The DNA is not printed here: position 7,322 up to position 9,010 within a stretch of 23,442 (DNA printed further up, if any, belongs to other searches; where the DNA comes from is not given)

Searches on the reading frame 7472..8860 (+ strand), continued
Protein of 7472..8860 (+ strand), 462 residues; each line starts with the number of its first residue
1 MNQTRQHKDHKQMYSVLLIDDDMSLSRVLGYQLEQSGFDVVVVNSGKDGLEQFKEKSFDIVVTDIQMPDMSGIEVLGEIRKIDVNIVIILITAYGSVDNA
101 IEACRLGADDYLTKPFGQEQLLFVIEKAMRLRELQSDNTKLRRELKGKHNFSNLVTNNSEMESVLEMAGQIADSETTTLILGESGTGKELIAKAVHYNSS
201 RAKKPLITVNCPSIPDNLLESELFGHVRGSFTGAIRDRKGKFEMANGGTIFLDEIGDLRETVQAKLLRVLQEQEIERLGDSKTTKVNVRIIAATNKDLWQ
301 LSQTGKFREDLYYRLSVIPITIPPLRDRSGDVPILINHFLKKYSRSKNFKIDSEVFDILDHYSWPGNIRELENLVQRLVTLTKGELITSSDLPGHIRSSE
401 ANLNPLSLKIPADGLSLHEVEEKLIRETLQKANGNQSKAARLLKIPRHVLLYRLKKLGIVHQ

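Call 44: find_encoding_contigs(protein=P0085, flank=10000, max_places=1)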
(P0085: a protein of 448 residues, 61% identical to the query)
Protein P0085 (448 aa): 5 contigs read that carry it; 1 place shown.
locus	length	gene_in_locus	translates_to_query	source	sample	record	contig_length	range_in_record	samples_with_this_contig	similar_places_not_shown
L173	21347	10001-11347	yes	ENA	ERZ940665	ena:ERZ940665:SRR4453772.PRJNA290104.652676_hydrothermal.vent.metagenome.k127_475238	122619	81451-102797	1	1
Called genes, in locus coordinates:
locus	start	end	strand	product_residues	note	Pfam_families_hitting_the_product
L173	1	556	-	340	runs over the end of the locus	PF01547:SBP_bac_1, PF13531:SBP_bac_11, PF13416:SBP_bac_8, PF13343:SBP_bac_6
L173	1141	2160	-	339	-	PF00072:Response_reg, PF13487:HD_5, PF01966:HD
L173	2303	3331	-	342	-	PF02775:TPP_enzyme_C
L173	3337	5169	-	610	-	PF01558:POR, PF01855:POR_N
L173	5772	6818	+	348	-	PF01154:HMG_CoA_synt_N (weak), PF08541:ACP_syn_III_C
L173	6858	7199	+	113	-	PF05635:23S_rRNA_IVP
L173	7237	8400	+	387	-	PF00108:Thiolase_N, PF22691:Thiolase_C_1, PF02803:Thiolase_C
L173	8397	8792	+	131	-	PF12172:zf-ChsH2, PF01796:OB_ChsH2_C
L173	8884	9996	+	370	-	PF00512:HisKA, PF02518:HATPase_c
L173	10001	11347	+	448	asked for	PF00072:Response_reg, PF00158:Sigma54_activat, PF14532:Sigma54_activ_2, PF00004:AAA (weak), PF07728:AAA_5, PF25601:AAA_lid_14, PF02954:HTH_8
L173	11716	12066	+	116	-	-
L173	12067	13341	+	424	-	PF02321:OEP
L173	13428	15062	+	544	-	PF19335:HMBD, PF25917:BSH_RND (faint), PF25919:BSH_CusB, PF25973:BSH_CzcB, PF25869:3HB_CusB, PF25954:Beta-barrel_RND_2, PF25975:CzcB_C (weak)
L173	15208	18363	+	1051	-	PF00873:ACR_tran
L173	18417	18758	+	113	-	PF00543:P-II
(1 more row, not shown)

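Call 69: search_protein_families(library=ncbifam, proteins=[window:7508-8860:+], max_evalue=0.00001)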
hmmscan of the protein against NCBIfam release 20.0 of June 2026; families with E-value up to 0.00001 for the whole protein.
window:7508-8860:+ (450 aa): 111 families (the best 25 are shown)
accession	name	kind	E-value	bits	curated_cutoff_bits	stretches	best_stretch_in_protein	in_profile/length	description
NF008469.0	PRK11361.1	equivalog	4.2e-145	484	714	1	3-447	6-456/461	acetoacetate metabolism transcriptional regulator AtoC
TIGR01818.1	ntrC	equivalog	9.3e-123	410.4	558.6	1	4-444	1-462/463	nitrogen regulation protein NR(I)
TIGR02915.1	PEP_resp_reg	equivalog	1.4e-121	406.5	502.6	1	4-447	1-444/445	PEP-CTERM-box response regulator transcription factor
NF007689.0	PRK10365.1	equivalog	1.2e-119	400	760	1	4-443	8-440/441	sigma-54-dependent response regulator transcription factor ZraR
NF041946.1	LuxO_transreg_Vib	equivalog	6.7e-115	384.5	800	1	7-434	2-449/463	quorum-sensing sigma-54 dependent transcriptional regulator LuxO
NF041552.1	TF_PrdR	equivalog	3.7e-113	378.8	795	1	130-444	259-575/577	sigma-54 dependent transcriptional regulator PrdR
TIGR01817.1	nifA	equivalog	1.6e-112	377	528.85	1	117-380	175-438/534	nif-specific transcriptional activator NifA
NF011695.0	PRK15115.1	equivalog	2.3e-108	362.8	763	1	3-432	8-423/445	two-component system response regulator GlrR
NF008176.1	PRK10923.1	equivalog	1.9e-102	343.3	620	1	4-390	6-391/469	nitrogen regulation protein NR(I)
NF049963.1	RespRegFlgRCampy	domain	1.2e-101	340.7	750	1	4-444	3-426/429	fla regulon two-component system response regulator FlgR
NF003451.0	PRK05022.1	equivalog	1.8e-100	337.1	476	1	115-447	161-510/512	nitric oxide reductase transcriptional regulator NorR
NF051870.1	NAssimRespRegNtrX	equivalog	2.7e-100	336.4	600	1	2-447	2-452/452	nitrogen assimilation response regulator NtrX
NF050807.1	TransRegFlbDCaul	equivalog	3.4e-95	319.6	750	1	24-443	23-436/454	sigma-54-dependent transcriptional regulator FlbD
NF038308.1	RNA_repair_RtcR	equivalog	7.7e-94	315.4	650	1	73-444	111-515/530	RNA repair transcriptional activator RtcR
NF011958.0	PRK15429.1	equivalog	5.1e-89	299.7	830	1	117-449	354-688/692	formate hydrogenlyase transcriptional activator FlhA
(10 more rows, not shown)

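Call 77: find_encoding_contigs(protein=P0036, flank=10000, max_places=2)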
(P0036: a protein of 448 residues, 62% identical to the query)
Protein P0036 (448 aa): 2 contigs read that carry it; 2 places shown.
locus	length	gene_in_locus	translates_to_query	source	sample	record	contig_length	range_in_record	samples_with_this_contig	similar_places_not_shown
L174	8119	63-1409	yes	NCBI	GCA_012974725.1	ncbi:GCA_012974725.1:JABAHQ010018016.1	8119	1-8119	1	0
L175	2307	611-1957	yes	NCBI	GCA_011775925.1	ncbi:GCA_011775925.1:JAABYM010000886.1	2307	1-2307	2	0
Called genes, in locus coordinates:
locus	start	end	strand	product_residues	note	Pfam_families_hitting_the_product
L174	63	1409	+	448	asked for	PF00072:Response_reg, PF00004:AAA (faint), PF00158:Sigma54_activat, PF14532:Sigma54_activ_2, PF07728:AAA_5, PF25601:AAA_lid_14, PF02954:HTH_8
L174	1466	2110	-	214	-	PF00891:Methyltransf_2 (weak), PF13847:Methyltransf_31, PF08241:Methyltransf_11 (weak), PF08242:Methyltransf_12 (weak), PF13649:Methyltransf_25 (weak)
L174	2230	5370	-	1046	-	PF00873:ACR_tran, PF03176:MMPL (weak)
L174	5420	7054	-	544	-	PF13115:YtkA, PF19335:HMBD, PF25919:BSH_CusB, PF25973:BSH_CzcB, PF25869:3HB_CusB (weak), PF25944:Beta-barrel_RND, PF25954:Beta-barrel_RND_2, PF25975:CzcB_C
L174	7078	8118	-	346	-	?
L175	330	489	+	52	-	PF02518:HATPase_c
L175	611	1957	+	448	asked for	PF00072:Response_reg, PF00004:AAA (faint), PF00158:Sigma54_activat, PF14532:Sigma54_activ_2, PF07728:AAA_5, PF25601:AAA_lid_14, PF02954:HTH_8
